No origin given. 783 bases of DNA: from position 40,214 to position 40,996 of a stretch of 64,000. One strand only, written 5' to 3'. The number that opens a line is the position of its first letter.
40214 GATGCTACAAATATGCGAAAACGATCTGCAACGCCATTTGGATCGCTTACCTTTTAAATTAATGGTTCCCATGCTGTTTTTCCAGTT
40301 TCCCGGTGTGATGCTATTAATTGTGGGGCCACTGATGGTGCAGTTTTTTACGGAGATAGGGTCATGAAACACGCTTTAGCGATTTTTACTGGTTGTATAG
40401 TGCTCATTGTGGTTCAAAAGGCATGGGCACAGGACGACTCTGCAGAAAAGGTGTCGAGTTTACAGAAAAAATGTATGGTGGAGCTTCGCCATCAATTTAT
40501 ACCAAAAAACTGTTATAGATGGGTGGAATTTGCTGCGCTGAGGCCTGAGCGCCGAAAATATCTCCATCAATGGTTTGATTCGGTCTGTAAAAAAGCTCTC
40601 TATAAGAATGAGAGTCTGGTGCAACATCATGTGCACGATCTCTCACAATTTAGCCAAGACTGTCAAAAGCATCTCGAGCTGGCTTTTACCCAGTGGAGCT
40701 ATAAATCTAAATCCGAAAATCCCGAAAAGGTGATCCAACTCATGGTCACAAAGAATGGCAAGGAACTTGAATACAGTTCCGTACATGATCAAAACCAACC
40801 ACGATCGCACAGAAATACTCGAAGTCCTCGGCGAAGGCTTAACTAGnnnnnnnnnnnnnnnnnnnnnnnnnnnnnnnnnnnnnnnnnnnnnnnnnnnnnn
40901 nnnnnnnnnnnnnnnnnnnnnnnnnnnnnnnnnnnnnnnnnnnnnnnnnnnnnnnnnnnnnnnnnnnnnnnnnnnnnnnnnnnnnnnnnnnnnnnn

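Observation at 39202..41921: Four-gene operon: minimal TadB/TadC-like platform pair, 4-Cys periplasmic protein and PEGA-tailed Ser/Thr kinase, with no ATPase, pilin or secretin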

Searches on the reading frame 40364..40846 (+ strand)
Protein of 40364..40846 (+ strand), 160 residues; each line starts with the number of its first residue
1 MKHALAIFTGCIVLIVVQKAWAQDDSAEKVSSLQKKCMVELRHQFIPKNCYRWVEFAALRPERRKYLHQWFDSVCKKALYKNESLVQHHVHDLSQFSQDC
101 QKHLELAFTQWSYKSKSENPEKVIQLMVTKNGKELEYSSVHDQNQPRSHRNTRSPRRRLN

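Call 5: search_protein_families(library=pfam, max_evalue=1, proteins=[window:40364-40846:+])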
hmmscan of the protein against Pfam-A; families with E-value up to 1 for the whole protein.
window:40364-40846:+ (160 aa): 0 families

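Call 9: search_protein_families(library=ncbifam, max_evalue=1, proteins=[window:40364-40846:+])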
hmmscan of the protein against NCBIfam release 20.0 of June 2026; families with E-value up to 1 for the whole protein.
window:40364-40846:+ (160 aa): 0 families

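Call 110: search_solved_structures(query=A8, max_evalue=1)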
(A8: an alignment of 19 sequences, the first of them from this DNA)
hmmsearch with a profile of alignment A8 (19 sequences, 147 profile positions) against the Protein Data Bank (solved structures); distinct sequences matched with E-value up to 1: 2.
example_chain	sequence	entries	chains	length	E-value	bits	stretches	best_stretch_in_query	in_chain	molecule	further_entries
5mfb_A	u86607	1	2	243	0.0069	19.1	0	15-42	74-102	YIII(Dq)4CqI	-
4d4e_A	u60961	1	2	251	0.0085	18.8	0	15-42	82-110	ARMADILLO REPEAT PROTEIN ARM00016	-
